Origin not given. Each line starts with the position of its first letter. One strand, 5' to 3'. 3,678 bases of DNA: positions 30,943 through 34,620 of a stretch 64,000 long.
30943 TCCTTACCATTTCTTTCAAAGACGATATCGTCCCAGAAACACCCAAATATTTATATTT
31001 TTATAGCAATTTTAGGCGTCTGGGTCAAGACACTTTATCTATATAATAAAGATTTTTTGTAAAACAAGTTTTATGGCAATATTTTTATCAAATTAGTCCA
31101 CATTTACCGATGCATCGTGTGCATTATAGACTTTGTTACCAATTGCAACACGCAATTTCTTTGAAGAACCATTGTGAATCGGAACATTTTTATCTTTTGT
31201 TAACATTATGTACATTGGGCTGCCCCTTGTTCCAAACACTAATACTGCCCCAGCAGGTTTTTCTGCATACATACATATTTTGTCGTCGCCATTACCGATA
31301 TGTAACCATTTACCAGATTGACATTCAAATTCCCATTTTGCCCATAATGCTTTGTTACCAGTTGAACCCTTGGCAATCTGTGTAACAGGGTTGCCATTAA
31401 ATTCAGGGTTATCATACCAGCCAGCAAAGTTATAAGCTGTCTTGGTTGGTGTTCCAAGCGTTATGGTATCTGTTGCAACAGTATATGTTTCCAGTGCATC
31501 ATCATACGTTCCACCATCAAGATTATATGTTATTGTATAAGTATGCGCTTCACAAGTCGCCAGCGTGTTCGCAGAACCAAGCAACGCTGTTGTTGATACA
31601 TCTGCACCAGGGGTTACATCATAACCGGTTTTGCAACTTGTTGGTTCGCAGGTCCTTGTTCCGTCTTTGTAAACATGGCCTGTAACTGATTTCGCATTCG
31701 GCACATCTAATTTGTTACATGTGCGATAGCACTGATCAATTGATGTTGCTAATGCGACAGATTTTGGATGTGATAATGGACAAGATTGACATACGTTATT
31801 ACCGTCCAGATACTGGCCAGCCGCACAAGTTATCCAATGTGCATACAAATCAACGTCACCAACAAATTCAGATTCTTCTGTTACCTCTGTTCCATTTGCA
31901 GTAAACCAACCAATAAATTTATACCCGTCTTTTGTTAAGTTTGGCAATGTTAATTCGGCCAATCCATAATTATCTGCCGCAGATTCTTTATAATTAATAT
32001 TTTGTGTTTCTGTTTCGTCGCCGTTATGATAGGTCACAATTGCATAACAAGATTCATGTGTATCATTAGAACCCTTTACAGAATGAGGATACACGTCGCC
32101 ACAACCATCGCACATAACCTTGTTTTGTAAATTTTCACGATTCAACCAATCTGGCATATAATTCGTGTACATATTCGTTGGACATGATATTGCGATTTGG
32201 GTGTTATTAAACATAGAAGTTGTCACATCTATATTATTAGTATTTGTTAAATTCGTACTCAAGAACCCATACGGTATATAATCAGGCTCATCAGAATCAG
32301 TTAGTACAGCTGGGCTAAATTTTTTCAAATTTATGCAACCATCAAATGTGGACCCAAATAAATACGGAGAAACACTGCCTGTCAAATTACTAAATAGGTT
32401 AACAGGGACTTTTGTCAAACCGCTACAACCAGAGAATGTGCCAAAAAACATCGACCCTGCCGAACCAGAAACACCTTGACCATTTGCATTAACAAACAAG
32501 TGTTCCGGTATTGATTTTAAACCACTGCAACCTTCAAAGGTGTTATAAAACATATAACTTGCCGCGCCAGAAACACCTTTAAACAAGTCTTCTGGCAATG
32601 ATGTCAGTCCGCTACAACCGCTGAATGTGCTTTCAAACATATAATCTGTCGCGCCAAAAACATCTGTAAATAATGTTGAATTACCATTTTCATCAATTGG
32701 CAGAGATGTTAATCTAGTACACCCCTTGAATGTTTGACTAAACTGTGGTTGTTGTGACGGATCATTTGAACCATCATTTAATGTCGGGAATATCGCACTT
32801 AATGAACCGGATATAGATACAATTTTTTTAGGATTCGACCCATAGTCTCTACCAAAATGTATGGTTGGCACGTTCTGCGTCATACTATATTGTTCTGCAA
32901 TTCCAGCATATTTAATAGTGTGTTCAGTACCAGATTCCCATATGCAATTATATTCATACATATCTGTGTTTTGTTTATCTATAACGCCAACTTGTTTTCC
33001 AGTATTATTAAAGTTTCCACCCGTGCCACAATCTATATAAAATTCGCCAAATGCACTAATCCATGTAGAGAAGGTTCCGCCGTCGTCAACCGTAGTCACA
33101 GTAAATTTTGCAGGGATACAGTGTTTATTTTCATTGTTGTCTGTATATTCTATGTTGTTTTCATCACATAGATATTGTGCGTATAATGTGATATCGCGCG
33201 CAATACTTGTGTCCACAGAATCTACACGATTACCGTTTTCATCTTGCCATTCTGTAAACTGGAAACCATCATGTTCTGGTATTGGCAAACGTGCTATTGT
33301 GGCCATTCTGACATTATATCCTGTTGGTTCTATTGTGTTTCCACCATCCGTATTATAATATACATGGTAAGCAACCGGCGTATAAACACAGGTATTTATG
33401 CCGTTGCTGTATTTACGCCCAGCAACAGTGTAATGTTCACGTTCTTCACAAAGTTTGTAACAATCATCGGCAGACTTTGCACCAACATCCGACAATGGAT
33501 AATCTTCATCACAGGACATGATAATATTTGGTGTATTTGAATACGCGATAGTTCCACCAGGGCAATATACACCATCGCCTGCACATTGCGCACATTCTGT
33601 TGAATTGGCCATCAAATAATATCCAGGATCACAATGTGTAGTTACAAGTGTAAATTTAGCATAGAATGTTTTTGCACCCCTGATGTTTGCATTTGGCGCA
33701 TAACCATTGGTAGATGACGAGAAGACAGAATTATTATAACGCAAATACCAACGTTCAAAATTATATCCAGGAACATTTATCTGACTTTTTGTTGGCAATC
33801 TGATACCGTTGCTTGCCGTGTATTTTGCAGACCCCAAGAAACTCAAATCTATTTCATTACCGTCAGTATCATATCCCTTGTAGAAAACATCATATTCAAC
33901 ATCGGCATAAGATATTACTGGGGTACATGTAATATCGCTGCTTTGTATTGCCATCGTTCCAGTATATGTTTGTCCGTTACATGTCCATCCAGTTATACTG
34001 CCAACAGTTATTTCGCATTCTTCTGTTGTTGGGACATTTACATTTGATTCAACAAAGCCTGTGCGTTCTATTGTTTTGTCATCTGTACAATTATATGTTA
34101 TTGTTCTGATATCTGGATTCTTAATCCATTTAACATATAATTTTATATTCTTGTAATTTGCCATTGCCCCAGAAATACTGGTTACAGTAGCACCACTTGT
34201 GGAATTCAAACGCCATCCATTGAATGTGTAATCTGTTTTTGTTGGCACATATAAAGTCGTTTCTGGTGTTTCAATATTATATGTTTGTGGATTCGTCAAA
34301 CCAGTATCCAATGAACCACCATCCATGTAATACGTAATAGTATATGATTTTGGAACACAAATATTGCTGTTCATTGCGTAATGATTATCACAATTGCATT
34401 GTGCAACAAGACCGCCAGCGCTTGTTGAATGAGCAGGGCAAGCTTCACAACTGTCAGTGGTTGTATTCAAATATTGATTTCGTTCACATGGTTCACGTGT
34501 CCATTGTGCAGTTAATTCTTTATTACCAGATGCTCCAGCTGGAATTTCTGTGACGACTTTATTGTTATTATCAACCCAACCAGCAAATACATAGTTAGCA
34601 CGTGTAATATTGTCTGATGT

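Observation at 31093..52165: About 21 kb of one strand encodes a single mosaic giant secreted protein of roughly 7,000 codons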

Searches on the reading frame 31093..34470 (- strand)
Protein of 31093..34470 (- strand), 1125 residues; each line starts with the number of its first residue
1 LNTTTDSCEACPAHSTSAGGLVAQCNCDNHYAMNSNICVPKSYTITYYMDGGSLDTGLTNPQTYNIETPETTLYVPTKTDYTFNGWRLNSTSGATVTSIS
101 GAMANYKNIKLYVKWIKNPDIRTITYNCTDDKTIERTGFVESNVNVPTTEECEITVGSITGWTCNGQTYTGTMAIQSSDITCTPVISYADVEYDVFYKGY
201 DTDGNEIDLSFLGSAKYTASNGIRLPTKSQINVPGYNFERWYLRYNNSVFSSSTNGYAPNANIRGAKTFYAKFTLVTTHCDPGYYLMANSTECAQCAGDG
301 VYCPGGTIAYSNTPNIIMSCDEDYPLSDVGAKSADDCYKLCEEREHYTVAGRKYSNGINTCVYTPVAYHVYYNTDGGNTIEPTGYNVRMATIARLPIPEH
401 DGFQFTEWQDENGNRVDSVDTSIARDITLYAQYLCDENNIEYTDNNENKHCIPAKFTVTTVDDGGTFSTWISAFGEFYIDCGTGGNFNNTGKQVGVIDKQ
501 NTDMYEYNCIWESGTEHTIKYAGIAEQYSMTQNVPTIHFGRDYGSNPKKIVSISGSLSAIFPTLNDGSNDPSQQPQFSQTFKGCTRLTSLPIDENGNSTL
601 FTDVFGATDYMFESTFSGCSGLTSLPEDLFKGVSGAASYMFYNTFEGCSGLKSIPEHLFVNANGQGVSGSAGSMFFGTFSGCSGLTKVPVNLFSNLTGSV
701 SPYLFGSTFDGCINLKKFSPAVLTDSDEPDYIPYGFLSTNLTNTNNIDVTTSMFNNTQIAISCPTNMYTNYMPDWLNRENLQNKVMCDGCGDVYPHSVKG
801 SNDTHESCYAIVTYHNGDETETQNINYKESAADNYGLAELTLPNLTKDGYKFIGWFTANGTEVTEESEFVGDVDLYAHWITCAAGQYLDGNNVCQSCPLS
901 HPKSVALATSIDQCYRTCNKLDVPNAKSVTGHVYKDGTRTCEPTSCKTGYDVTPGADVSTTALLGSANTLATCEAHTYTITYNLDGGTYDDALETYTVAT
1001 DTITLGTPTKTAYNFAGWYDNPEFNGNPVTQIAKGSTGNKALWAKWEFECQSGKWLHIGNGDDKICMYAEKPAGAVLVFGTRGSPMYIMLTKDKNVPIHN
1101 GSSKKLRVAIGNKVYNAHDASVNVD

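Call 6: search_protein_families(library=pfam, proteins=[window:31093-34470:-], max_evalue=0.01)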
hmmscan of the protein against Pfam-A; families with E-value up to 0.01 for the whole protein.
window:31093-34470:- (1125 aa): 1 family
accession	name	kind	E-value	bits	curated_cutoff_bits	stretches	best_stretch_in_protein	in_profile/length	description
PF09479.16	Flg_new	-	4.8e-38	129.5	27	4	978-1045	1-65/65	Listeria-Bacteroides repeat domain (List_Bact_rpt)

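Call 18: search_protein_families(library=ncbifam, proteins=[window:31093-34470:-], max_evalue=0.1)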
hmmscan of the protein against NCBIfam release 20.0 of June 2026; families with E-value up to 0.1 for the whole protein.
window:31093-34470:- (1125 aa): 2 families
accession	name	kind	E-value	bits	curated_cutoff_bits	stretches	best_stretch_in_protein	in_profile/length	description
TIGR02543.1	List_Bact_rpt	repeat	1.1e-16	60.9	20.95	3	76-117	1-42/44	TIGR02543 family repeat protein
TIGR02167.2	Liste_lipo_26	repeat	1.2e-07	31.3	30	0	615-626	1-12/26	PARCEL repeat-containing surface protein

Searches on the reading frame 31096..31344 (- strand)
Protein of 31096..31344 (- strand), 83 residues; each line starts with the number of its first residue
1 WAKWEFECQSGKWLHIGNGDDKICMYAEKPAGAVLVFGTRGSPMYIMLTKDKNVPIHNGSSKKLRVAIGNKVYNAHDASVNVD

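Call 17: search_protein_families(library=pfam, proteins=[window:31096-31344:-], max_evalue=10)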
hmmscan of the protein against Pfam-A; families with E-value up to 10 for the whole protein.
seq(83 aa): 0 families

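Call 42: search_protein_representatives(alignment_id=A1)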
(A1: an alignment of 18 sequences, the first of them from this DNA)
Query: 18 sequences, 78 profile positions. Proteins with E-value up to 0.001 (for the whole library): 1146; up to 1e-10: 388; up to 1e-30: 0. The best 150 are listed.
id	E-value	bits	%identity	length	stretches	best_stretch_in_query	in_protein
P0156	8.3e-23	96.4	-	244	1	1-73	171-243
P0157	2.5e-21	91.7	-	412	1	1-73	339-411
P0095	2.6e-21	91.6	-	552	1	1-73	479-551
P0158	4.7e-21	90.8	-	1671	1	1-76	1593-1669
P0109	7.0e-21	90.3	-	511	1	1-77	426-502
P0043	1.6e-20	89.1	-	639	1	3-74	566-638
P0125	2.1e-19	85.5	-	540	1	1-72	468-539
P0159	6.1e-19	84.0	-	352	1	1-75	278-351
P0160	7.2e-19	83.8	-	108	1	1-74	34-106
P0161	1.9e-18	82.5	-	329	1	1-74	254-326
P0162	7.2e-18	80.6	-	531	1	1-72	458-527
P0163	1.3e-17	79.8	-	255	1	1-76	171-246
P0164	1.6e-17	79.5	-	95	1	1-76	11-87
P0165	2.4e-17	78.9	-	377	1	2-71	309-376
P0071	2.5e-17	78.9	-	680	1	1-76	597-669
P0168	4.7e-17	78.0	-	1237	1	1-75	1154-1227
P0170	4.8e-17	78.0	-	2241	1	4-76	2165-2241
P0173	7.4e-17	77.4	-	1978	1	2-75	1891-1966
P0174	1.0e-16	76.9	-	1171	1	2-71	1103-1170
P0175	1.1e-16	76.9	-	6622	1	1-75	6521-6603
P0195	6.3e-16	74.4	-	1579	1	4-71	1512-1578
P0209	1.7e-15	73.0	-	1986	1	2-71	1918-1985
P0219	2.7e-15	72.4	-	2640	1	1-76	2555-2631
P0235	5.2e-15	71.5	-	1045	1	1-77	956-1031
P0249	1.0e-14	70.5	-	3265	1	1-75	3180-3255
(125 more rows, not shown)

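Call 43: search_protein_families(library=pfam, proteins=[P0158, P0168, P0170, P0174, P0195, P0235, P0157, P0162], max_evalue=0.001)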
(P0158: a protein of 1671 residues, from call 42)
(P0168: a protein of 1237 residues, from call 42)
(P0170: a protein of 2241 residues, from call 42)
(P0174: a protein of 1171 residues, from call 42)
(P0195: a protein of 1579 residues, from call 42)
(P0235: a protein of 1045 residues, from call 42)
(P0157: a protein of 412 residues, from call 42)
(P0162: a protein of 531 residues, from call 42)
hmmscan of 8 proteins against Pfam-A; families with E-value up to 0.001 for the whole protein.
P0158 (1671 aa): 0 families

P0168 (1237 aa): 1 family
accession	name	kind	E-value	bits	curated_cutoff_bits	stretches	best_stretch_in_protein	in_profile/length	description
PF09479.16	Flg_new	-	6.6e-09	36.2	27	0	343-415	1-65/65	Listeria-Bacteroides repeat domain (List_Bact_rpt)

P0170 (2241 aa): 2 families
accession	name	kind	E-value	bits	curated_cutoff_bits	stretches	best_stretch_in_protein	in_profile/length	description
PF09479.16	Flg_new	-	1.9e-106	348.6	27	11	2095-2165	2-65/65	Listeria-Bacteroides repeat domain (List_Bact_rpt)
PF18998.6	Flg_new_2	-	9.7e-07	29.1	23.6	1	1978-2045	1-71/73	Divergent InlB B-repeat domain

P0174 (1171 aa): 1 family
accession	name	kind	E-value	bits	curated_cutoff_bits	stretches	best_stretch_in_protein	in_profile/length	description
PF23091.2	TNFR_ELAPOR1_6th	-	0.00041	20.7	33.2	1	487-517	2-32/41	ELAPOR1-like, TNF receptor-like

P0195 (1579 aa): 2 families
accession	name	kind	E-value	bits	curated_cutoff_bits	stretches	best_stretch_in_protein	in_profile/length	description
PF09479.16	Flg_new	-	5.2e-19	68.6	27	3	343-403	1-53/65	Listeria-Bacteroides repeat domain (List_Bact_rpt)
PF07699.19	Ephrin_rec_like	-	7.3e-06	26.1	23.1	2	699-736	9-46/48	Tyrosine-protein kinase ephrin type A/B receptor-like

P0235 (1045 aa): 0 families

P0157 (412 aa): 0 families

P0162 (531 aa): 1 family
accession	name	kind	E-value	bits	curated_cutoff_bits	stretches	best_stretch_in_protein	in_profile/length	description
PF09479.16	Flg_new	-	1.1e-16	61.1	27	2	21-91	1-65/65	Listeria-Bacteroides repeat domain (List_Bact_rpt)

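Call 48: find_homologous_proteins(query=A1, max_evalue=0.001)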
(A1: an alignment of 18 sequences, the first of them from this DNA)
Query A1 (18 sequences) (81 aa, profile of the alignment): 4 proteins with E <= 0.001 among 93 candidates.
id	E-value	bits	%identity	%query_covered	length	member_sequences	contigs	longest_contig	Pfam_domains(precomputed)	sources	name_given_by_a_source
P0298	9.4e-25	104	18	62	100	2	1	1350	-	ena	-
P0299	6.3e-22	95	40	12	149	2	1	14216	-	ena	-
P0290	1.4e-13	69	27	19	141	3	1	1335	-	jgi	jgi:hypothetical protein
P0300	1.0e-11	63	29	17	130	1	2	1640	-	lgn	-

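Call 49: list_cluster_members(proteins=[P0156, P0157, P0158, P0168, P0170, P0173, P0175, P0219, P0249, P0209])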
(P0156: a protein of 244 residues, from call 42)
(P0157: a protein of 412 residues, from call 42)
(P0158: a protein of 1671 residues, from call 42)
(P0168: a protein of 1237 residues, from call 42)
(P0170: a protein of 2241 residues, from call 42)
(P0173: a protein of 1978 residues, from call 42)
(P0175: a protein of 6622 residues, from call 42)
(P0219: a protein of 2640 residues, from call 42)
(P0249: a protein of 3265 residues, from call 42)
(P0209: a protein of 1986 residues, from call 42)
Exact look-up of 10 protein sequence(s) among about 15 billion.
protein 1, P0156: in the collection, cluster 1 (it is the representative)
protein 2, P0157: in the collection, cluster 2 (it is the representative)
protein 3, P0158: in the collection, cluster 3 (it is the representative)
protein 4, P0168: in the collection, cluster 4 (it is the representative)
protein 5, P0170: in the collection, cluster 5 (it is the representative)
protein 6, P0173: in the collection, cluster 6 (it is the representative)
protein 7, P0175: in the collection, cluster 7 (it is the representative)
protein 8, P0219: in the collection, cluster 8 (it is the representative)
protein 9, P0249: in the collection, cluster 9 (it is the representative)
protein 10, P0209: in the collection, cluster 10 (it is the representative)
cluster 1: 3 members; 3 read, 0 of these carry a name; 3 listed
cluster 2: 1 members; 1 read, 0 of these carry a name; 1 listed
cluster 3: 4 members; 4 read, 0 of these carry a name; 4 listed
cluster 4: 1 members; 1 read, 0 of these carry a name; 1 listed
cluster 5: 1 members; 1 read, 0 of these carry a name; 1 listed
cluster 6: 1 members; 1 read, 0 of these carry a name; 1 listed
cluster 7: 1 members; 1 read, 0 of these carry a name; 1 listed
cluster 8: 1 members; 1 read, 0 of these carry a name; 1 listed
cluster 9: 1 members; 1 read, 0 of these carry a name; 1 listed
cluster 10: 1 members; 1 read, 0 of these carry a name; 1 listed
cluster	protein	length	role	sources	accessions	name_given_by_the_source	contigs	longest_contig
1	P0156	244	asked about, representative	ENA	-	-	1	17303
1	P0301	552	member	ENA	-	-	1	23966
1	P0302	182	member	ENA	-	-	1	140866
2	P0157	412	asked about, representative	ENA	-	-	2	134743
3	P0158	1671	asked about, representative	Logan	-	-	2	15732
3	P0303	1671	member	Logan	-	-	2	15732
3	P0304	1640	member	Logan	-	-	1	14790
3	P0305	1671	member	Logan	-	-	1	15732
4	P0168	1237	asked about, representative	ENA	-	-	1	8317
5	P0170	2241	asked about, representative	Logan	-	-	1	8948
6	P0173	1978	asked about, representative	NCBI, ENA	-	-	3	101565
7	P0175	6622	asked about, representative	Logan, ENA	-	-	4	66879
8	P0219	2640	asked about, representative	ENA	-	-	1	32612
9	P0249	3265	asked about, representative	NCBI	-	-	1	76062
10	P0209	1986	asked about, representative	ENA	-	-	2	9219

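Call 67: search_solved_structures(query=A1, max_evalue=10)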
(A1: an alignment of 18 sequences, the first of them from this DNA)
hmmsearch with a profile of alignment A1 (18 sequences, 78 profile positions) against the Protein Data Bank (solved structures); distinct sequences matched with E-value up to 10: 23.
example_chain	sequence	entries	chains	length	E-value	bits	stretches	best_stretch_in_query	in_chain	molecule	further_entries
3fa7_A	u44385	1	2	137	0.36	14.2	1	31-64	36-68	Cellular retinoic acid-binding protein 2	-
3cwk_A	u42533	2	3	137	0.49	13.8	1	31-64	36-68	Cellular retinoic acid-binding protein 2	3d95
3fa6_A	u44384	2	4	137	0.5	13.8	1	31-64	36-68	Cellular retinoic acid-binding protein 2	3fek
1bm5_A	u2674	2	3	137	0.6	13.5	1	31-64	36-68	CELLULAR RETINOIC ACID BINDING PROTEIN-TYPE II | CELLULAR RETINOIC ACID BINDING PROTEIN TYPE II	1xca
4qgv_B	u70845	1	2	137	0.63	13.5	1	31-64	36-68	Cellular retinoic acid-binding protein 2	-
2g7b_A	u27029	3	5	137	0.69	13.3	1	31-64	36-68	Cellular retinoic acid-binding protein 2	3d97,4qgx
3fa8_A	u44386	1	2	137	0.7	13.3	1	31-64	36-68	Cellular retinoic acid-binding protein 2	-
4qgw_A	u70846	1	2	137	0.71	13.3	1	31-64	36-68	Cellular retinoic acid-binding protein 2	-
3fa9_A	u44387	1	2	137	0.71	13.3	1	31-64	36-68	Cellular retinoic acid-binding protein 2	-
3cr6_A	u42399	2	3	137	0.74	13.2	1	32-64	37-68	Cellular retinoic acid-binding protein 2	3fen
7oxx_A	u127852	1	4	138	0.74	13.2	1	31-64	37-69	Cellular retinoic acid-binding protein 2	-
2frs_A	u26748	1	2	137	0.83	13.1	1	31-64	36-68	Cellular retinoic acid-binding protein 2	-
1blr_A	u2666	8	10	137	0.83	13.1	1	31-64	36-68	CELLULAR RETINOIC ACID BINDING PROTEIN-TYPE II | CELLULAR RETINOIC ACID BINDING PROTEIN TYPE II | PROTEIN (CRABP-II)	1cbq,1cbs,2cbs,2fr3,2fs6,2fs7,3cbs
2g78_A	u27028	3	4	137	0.83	13.1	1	31-64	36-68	Cellular retinoic acid-binding protein 2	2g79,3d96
5ogb_A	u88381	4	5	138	0.84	13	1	31-64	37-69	Cellular retinoic acid-binding protein 2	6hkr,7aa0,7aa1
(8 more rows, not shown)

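Call 83: search_protein_families(library=ncbifam, proteins=[P0156, P0157], max_evalue=0.01)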
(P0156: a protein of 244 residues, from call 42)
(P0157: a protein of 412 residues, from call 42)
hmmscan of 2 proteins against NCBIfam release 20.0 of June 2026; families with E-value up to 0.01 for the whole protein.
P0156 (244 aa): 1 family
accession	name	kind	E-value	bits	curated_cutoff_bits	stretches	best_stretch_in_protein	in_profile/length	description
TIGR02167.2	Liste_lipo_26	repeat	0.0027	17.4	30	0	98-106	1-9/26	PARCEL repeat-containing surface protein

P0157 (412 aa): 0 families

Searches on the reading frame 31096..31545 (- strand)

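Call 83: search_protein_families(library=ncbifam, proteins=[window:31096-31545:-], max_evalue=0.01)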
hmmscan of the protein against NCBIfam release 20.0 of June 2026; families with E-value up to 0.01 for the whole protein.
window:31096-31545:- (150 aa): 2 families
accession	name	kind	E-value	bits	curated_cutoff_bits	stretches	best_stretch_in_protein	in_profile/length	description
TIGR02543.1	List_Bact_rpt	repeat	0.0003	21.1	20.95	1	33-71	1-40/44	TIGR02543 family repeat protein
NF033189.1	internalin_A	exception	0.0034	15.7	1600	1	2-46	636-677/799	class 1 internalin InlA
